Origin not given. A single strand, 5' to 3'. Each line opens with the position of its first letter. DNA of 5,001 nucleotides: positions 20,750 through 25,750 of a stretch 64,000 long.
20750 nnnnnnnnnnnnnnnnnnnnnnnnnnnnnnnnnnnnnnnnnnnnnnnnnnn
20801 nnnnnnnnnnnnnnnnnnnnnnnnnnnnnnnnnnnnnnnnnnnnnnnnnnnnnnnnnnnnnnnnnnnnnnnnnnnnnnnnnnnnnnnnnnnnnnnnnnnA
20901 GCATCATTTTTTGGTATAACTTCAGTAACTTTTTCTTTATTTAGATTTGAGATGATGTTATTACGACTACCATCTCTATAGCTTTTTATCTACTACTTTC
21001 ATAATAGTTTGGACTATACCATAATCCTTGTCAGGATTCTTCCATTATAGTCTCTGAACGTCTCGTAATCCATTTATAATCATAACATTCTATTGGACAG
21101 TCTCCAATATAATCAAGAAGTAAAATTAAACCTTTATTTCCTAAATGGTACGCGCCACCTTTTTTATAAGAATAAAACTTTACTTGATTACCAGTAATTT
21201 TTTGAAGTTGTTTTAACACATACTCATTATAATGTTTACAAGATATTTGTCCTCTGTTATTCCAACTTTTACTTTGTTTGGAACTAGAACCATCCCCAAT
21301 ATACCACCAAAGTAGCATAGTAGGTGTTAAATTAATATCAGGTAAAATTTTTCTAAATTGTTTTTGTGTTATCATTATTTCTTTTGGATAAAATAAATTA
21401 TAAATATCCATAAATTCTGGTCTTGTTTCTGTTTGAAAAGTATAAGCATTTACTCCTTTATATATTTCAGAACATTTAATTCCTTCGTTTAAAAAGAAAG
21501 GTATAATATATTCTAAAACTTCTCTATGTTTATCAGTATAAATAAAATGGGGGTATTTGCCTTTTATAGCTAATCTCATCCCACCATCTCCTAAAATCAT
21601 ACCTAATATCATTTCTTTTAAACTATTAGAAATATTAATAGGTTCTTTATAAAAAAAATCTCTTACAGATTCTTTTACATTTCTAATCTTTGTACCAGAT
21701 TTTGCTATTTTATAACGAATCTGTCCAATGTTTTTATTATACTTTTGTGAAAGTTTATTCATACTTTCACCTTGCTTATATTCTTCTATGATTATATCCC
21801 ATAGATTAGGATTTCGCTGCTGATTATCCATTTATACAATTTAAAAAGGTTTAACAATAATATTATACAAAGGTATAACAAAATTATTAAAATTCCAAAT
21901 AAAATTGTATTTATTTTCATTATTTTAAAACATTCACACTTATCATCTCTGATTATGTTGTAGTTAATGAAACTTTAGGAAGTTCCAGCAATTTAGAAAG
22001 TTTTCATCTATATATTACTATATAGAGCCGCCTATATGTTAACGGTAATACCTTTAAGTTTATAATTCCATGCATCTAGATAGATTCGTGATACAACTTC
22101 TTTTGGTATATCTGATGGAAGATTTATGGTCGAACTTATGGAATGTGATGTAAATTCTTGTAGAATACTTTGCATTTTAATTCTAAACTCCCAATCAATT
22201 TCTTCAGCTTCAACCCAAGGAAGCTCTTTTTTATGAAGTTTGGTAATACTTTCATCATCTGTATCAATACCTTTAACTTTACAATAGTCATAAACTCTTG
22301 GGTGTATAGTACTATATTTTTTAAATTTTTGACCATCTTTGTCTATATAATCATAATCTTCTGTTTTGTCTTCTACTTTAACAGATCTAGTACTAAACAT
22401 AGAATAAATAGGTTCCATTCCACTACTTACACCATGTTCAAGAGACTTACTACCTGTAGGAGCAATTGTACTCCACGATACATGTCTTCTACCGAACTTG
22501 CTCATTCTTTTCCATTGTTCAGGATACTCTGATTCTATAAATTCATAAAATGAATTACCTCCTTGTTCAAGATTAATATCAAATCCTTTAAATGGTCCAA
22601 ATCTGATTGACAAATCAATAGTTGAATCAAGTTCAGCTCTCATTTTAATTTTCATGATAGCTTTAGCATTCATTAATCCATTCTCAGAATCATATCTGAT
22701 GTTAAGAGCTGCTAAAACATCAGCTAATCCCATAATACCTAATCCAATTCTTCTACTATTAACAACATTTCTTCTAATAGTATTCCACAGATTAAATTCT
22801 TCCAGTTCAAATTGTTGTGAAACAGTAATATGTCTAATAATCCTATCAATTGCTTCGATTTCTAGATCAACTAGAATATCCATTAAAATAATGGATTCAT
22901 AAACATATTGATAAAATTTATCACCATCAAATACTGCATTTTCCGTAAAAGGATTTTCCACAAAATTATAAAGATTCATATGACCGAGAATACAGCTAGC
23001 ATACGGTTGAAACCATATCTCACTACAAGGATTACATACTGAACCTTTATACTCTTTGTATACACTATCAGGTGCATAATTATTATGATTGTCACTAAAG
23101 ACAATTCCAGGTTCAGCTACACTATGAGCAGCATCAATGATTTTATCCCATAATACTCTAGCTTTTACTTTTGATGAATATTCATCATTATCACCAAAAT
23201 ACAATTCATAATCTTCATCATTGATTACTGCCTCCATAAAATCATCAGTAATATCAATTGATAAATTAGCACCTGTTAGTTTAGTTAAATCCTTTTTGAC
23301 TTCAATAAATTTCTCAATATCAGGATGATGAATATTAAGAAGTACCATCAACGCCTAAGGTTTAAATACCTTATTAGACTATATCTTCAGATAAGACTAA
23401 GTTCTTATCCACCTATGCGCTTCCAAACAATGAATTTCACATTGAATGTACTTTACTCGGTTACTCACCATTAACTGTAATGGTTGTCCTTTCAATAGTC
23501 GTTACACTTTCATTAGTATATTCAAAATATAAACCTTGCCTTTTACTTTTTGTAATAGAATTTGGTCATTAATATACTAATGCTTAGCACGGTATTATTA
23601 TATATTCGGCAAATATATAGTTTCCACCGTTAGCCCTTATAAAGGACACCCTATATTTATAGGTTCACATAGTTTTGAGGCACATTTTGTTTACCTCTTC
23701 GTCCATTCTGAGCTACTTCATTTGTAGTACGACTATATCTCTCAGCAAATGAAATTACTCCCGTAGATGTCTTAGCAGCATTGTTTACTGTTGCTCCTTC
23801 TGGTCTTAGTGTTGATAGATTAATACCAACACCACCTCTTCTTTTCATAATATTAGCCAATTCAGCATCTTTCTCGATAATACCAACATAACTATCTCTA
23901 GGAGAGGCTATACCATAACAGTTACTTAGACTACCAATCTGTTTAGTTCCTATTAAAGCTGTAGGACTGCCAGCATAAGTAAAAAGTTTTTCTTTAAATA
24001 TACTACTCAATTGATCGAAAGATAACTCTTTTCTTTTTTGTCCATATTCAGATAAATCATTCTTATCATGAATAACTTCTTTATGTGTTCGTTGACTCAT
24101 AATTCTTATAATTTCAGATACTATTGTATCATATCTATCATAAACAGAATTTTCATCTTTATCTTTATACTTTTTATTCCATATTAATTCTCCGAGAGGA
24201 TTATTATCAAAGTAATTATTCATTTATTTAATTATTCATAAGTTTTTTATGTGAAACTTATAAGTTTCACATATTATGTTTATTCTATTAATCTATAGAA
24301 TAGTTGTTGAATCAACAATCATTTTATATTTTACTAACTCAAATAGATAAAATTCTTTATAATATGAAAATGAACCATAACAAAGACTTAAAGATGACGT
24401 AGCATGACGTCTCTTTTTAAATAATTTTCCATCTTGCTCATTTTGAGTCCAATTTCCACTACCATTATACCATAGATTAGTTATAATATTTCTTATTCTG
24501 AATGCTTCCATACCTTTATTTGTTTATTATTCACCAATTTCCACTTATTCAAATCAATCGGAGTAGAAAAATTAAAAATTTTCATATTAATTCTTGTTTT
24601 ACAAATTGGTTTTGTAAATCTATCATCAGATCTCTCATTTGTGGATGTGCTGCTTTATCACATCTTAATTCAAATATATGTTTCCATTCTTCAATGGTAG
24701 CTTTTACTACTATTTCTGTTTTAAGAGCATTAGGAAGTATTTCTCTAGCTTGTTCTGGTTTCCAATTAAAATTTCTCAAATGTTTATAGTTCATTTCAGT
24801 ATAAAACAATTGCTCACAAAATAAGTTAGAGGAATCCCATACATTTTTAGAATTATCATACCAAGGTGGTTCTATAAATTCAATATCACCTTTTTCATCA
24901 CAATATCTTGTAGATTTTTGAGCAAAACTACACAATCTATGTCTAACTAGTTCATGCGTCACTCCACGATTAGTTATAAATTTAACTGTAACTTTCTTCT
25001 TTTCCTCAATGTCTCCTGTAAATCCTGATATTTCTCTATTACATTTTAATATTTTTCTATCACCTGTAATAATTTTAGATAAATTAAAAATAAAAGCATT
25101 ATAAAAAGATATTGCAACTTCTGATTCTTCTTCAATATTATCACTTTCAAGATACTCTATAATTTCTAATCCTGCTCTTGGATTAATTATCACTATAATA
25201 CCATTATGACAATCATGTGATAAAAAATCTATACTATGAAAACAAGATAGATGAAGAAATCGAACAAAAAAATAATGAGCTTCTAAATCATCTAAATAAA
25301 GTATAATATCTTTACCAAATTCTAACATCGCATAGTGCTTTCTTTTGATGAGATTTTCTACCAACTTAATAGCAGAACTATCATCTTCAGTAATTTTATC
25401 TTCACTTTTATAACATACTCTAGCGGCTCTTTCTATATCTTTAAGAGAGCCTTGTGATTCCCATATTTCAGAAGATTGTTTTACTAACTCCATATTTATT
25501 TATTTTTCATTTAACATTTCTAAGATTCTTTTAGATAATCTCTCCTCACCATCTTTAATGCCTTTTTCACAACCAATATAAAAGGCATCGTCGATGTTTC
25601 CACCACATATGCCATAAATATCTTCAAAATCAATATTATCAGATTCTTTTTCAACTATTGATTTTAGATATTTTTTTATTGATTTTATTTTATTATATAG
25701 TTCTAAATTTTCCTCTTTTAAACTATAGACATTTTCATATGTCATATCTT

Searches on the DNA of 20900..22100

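Call 37: search_rna_families(source=window, start=20900, end=22100, threshold=evalue, max_evalue=1, show_alignments=1)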
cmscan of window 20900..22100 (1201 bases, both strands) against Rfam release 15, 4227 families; matches with E-value up to 1: 1.
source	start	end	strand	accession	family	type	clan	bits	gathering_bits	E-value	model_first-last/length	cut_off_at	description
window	21550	21649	+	RF01775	RsaOG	Gene; sRNA;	-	22.8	50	0.69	1-147/147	no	RNA S.aureus Orsay G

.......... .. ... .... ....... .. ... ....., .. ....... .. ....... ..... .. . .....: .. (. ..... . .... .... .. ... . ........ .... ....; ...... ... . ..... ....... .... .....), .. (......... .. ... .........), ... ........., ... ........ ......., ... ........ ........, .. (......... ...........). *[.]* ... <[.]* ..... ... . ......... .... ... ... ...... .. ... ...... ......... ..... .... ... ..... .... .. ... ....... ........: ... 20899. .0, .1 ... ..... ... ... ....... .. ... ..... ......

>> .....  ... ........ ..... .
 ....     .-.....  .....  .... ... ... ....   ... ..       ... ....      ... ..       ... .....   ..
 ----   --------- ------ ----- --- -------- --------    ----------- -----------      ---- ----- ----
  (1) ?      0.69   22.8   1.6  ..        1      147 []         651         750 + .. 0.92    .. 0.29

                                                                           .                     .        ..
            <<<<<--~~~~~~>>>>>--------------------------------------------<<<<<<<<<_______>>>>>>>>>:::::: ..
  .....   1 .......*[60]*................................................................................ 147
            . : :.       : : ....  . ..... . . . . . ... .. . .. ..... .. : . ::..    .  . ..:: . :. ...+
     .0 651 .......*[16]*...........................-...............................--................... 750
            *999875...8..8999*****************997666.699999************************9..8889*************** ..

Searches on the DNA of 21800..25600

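Call 30: search_rna_families(source=window, start=21800, end=25600, threshold=evalue, max_evalue=0.01, show_alignments=2)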
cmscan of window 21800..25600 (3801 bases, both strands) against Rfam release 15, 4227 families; matches with E-value up to 0.01: 0.
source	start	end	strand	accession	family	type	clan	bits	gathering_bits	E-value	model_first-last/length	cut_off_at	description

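Call 34: search_rna_families(source=window, start=23250, end=23800, threshold=evalue, max_evalue=1, show_alignments=1)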
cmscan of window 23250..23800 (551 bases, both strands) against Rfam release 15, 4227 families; matches with E-value up to 1: 1.
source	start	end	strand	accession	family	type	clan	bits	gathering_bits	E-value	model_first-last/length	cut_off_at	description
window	23358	23410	-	RF00028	Intron_gpI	Intron;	-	15.3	50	0.22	159-251/253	no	Group I catalytic intron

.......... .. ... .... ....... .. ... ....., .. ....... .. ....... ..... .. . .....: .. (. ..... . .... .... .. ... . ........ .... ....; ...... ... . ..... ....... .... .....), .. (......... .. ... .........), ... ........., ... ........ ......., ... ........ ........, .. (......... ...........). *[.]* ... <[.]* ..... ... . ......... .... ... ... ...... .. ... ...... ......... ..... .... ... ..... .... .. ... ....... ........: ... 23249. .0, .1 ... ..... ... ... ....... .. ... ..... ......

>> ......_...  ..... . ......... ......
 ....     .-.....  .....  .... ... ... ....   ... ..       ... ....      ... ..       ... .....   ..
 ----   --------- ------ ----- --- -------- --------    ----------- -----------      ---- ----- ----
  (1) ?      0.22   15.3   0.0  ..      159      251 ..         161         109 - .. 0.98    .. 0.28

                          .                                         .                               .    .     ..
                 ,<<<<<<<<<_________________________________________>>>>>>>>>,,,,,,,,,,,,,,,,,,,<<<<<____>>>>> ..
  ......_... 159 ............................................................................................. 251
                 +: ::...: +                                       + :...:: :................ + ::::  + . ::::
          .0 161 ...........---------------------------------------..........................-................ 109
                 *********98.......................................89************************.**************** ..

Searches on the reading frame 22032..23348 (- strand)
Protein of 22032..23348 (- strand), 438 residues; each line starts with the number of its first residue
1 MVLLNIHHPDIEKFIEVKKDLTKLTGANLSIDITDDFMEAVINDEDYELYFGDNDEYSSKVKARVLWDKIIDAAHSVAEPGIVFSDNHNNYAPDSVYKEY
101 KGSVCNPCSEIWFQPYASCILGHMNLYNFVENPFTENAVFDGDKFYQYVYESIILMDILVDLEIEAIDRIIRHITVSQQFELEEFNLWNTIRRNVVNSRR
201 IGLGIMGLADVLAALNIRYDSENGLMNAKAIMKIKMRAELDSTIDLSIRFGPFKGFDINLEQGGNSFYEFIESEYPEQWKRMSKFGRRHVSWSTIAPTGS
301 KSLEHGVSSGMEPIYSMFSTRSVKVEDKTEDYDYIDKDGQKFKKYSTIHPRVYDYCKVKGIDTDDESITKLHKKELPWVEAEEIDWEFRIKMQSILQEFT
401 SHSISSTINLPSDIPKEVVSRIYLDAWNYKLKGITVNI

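Call 29: search_protein_families(library=phrogs, proteins=[window:22032-23348:-], max_evalue=0.00001)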
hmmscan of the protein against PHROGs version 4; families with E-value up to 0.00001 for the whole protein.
window:22032-23348:- (438 aa): 3 families
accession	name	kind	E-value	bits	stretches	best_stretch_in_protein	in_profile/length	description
phrog_84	-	DNA, RNA and nucleotide metabolism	9.5e-64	216.9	1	1-435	358-769/975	ribonucleoside-diphosphate reductase large subunit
phrog_367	-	DNA, RNA and nucleotide metabolism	2e-26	93.4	1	1-436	287-648/701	ribonucleotide reductase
phrog_3844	-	moron, auxiliary metabolic gene and host takeover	4.1e-21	76.4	1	116-432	159-425/451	NrdA-like aerobic NDP reductase large subunit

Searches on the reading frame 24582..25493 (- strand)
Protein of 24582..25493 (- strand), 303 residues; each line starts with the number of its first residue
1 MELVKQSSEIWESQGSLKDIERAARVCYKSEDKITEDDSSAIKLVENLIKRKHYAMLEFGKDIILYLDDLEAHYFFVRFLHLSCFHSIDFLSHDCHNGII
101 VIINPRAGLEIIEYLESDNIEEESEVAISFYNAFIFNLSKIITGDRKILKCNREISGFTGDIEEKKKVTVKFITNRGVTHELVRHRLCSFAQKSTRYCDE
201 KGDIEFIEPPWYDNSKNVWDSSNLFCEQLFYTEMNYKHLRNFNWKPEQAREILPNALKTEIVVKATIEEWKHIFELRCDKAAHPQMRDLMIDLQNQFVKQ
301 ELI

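Call 67: search_protein_families(library=phrogs, proteins=[window:24582-25493:-], max_evalue=0.00001)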
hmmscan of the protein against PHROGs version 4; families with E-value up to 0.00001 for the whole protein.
window:24582-25493:- (303 aa): 3 families
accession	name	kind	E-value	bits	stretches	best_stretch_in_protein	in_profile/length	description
phrog_85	-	DNA, RNA and nucleotide metabolism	7.4e-29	101.8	1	171-297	435-572/866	thymidylate synthase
phrog_10644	-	DNA, RNA and nucleotide metabolism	2.5e-13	51.5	1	170-300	3-146/160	thymidylate synthase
phrog_22708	-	DNA, RNA and nucleotide metabolism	1.6e-06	28.7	0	160-198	84-124/242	thymidylate synthase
